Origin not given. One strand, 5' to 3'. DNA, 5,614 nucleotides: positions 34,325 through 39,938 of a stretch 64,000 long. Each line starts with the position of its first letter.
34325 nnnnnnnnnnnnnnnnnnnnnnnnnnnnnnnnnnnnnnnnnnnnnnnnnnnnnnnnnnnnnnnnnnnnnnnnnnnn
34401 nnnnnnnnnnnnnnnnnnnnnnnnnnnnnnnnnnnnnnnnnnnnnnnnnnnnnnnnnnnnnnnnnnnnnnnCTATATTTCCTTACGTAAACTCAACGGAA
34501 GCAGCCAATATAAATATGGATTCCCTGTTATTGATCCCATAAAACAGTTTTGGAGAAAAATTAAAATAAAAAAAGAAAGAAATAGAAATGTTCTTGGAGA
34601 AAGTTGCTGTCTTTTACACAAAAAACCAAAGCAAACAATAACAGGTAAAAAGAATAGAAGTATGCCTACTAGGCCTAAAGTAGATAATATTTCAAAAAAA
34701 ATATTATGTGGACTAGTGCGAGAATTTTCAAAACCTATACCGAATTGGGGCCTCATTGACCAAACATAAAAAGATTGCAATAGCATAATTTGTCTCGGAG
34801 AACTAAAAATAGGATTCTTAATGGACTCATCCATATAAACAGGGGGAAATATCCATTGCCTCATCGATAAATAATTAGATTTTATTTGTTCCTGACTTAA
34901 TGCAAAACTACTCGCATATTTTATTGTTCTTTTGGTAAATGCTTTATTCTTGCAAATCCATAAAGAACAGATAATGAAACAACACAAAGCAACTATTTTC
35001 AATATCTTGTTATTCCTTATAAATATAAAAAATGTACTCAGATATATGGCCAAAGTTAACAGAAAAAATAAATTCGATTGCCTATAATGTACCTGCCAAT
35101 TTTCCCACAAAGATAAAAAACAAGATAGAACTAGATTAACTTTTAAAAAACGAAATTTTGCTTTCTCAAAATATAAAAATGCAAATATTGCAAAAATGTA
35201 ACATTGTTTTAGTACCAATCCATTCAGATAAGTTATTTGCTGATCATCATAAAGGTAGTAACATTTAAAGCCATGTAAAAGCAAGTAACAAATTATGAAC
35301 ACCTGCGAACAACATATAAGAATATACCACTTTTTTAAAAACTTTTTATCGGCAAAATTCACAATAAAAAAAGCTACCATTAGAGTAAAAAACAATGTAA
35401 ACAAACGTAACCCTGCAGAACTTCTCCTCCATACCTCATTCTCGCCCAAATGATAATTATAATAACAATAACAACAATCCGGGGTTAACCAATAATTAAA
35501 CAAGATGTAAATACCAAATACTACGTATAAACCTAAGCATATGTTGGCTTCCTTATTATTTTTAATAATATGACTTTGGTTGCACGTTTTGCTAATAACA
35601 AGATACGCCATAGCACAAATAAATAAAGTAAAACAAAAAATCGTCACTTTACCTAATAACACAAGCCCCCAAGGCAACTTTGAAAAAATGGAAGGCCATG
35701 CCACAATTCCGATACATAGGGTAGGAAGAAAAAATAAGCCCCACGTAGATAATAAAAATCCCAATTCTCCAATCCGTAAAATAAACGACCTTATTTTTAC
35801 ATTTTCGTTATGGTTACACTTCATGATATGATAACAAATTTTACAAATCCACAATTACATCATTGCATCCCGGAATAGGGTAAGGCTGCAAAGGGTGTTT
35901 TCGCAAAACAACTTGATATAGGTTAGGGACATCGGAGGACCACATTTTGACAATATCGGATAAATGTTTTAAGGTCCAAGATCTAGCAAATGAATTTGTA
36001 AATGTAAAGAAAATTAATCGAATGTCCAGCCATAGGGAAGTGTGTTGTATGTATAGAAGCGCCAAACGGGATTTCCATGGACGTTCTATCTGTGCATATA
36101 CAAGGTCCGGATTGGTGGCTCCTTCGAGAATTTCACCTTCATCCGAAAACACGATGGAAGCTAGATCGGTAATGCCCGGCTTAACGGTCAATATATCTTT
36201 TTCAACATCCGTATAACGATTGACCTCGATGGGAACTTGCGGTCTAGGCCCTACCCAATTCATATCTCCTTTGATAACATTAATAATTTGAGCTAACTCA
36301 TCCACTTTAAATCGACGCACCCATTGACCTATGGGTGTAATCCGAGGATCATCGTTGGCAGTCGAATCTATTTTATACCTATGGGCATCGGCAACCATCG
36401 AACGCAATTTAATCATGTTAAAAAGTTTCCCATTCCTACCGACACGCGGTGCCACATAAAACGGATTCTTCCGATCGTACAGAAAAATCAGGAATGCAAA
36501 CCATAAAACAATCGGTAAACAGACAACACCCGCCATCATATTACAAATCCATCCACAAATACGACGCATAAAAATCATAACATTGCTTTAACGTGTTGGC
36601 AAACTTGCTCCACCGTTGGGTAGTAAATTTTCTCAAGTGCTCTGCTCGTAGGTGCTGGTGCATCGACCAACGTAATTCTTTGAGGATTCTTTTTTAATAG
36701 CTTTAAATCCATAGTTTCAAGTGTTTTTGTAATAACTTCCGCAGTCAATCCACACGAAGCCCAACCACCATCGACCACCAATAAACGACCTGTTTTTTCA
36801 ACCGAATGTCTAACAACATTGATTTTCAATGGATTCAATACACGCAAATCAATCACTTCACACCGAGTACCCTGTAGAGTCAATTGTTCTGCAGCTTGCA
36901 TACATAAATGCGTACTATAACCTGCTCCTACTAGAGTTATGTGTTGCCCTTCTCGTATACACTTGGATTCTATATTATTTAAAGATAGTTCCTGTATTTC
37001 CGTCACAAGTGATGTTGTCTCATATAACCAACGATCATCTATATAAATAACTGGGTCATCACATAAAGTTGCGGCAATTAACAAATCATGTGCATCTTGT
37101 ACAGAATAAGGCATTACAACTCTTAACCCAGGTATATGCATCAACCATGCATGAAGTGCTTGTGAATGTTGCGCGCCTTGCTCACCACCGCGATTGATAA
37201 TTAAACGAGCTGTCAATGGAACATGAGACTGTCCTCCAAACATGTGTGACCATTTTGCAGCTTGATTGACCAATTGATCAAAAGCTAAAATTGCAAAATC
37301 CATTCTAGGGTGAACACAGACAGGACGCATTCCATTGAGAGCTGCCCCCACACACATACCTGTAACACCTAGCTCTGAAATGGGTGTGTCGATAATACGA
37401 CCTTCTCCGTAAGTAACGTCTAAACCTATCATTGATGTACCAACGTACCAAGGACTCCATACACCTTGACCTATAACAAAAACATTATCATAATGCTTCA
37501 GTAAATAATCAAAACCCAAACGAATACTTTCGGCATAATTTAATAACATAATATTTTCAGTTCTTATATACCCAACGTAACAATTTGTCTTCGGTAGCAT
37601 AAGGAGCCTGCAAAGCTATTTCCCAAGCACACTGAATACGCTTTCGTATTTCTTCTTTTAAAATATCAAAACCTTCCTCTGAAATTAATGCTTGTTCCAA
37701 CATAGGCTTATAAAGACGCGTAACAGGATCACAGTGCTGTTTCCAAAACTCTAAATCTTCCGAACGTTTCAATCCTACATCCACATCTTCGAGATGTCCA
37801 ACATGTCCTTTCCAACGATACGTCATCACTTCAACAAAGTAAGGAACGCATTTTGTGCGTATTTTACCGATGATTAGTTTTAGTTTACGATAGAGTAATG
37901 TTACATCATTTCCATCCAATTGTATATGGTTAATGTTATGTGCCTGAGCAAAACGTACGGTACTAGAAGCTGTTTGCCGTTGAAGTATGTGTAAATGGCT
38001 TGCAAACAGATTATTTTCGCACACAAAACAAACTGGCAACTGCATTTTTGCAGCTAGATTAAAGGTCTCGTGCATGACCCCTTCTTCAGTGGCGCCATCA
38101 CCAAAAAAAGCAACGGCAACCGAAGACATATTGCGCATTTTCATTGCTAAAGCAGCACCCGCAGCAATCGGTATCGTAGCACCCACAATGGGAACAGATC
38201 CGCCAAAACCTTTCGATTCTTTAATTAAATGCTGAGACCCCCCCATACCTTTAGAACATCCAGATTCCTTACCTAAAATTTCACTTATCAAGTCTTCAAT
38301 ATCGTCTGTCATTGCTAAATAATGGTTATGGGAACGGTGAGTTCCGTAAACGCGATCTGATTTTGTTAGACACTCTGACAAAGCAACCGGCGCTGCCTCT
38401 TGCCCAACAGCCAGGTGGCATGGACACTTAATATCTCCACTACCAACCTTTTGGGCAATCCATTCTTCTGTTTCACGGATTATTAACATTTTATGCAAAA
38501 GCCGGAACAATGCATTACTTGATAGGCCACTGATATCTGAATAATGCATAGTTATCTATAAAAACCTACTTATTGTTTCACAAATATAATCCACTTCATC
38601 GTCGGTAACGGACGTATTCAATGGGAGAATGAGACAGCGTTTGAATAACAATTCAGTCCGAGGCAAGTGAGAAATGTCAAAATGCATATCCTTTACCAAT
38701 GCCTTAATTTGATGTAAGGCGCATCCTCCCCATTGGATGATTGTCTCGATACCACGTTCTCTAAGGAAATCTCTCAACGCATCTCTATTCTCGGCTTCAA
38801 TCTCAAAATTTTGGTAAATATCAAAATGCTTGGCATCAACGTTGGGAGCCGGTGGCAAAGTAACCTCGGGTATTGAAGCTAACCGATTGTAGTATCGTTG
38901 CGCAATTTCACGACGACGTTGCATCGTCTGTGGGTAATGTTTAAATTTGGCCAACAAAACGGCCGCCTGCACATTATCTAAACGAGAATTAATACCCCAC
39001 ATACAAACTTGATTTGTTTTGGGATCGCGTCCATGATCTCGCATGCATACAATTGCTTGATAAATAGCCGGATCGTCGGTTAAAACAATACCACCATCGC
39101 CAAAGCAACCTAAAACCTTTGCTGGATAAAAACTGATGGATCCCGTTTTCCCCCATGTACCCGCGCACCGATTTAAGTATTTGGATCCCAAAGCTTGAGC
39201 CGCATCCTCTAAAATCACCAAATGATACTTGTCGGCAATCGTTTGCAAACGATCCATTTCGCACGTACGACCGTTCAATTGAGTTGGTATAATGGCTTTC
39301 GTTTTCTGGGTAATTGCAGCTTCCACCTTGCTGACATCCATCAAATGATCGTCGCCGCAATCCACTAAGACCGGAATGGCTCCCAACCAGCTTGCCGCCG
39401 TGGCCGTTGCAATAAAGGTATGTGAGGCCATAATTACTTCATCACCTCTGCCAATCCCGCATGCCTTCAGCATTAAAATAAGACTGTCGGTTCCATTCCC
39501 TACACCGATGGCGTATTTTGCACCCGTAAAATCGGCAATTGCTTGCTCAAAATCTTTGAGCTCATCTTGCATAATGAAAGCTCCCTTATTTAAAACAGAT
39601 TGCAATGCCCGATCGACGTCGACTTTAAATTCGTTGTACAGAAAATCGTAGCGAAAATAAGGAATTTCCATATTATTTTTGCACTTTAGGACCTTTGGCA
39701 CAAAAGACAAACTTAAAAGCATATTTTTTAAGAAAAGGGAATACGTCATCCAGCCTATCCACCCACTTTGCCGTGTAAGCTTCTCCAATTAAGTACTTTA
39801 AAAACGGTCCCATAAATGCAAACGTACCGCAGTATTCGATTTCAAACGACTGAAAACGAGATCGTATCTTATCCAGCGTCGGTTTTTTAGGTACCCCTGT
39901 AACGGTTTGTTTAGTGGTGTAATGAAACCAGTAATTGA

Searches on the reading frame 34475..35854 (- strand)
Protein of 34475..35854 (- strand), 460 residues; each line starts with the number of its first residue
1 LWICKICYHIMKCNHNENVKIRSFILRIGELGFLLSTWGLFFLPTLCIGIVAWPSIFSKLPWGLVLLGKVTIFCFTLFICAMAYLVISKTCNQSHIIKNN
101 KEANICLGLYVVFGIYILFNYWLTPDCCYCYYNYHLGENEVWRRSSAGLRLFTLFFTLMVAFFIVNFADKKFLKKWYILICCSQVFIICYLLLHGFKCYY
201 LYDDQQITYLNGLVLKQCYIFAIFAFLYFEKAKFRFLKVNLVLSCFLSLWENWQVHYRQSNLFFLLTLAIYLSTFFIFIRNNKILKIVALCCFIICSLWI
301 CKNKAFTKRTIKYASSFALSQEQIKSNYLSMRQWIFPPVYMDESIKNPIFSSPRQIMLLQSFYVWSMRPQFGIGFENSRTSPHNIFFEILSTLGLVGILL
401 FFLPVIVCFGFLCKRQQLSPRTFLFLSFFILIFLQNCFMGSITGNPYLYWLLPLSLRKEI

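Call 8: search_protein_families(library=pfam, proteins=[window:34475-35854:-])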
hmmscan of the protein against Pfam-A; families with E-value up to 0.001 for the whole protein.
window:34475-35854:- (460 aa): 1 family
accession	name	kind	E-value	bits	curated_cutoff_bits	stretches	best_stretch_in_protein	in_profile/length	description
PF04932.20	Wzy_C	-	7.9e-05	22.9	31.7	1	264-402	19-149/149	O-Antigen ligase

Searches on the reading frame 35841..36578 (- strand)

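Call 52: search_protein_families(library=pfam, proteins=[window:35841-36578:-], max_evalue=0.00001)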
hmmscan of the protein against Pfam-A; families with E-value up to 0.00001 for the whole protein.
window:35841-36578:- (245 aa): 1 family
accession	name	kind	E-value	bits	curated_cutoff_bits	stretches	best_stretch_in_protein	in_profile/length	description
PF02397.22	Bac_transf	-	9.6e-46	156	27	1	6-196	2-177/179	Bacterial sugar transferase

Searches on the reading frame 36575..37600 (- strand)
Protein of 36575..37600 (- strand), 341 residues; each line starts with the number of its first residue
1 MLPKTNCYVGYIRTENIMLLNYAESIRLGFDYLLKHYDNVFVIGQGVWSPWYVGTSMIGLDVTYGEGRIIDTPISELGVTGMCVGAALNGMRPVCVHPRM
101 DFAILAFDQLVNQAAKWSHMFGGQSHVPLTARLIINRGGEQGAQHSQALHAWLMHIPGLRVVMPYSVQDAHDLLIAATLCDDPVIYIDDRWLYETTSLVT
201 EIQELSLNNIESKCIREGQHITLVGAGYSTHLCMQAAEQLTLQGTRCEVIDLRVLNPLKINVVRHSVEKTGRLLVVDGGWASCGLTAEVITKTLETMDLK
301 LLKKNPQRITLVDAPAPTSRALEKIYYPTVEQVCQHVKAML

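Call 52: search_protein_families(library=pfam, proteins=[window:36575-37600:-], max_evalue=0.00001)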
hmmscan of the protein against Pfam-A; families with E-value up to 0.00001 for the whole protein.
window:36575-37600:- (341 aa): 2 families
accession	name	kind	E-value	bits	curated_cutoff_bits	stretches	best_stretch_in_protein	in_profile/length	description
PF02780.25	Transketolase_C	-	2.1e-26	92.7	25.9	1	213-333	4-124/124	Transketolase, C-terminal domain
PF02779.29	Transket_pyr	-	3.6e-23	82.5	27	1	21-190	4-169/174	Transketolase, pyrimidine binding domain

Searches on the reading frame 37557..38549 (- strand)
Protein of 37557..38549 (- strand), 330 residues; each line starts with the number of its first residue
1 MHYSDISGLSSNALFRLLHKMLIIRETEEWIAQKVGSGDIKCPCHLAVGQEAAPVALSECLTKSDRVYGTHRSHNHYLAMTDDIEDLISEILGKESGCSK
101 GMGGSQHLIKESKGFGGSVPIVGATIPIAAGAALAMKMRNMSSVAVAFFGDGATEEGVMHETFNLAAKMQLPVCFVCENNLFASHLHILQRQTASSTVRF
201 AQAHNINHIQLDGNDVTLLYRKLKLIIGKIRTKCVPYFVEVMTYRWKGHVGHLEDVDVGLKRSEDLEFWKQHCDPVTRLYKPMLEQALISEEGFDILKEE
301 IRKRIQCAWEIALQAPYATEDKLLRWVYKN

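Call 52: search_protein_families(library=pfam, proteins=[window:37557-38549:-], max_evalue=0.00001)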
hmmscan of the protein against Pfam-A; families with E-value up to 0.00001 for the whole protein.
window:37557-38549:- (330 aa): 1 family
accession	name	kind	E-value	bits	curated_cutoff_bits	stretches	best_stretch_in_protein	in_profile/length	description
PF00676.26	E1_dh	-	7.6e-56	189.7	22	1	20-318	2-297/300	Dehydrogenase E1 component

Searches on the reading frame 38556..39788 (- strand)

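Call 52: search_protein_families(library=pfam, proteins=[window:38556-39788:-], max_evalue=0.00001)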
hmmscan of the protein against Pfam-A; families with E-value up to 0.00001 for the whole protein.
window:38556-39788:- (410 aa): 2 families
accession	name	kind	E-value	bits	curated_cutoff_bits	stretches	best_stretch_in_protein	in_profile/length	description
PF01041.23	DegT_DnrJ_EryC1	-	3.3e-100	336.3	19.8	1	59-406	8-359/360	DegT/DnrJ/EryC1/StrS aminotransferase family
PF00266.25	Aminotran_5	-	1.1e-06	28.3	21.5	0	74-204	42-184/371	Aminotransferase class-V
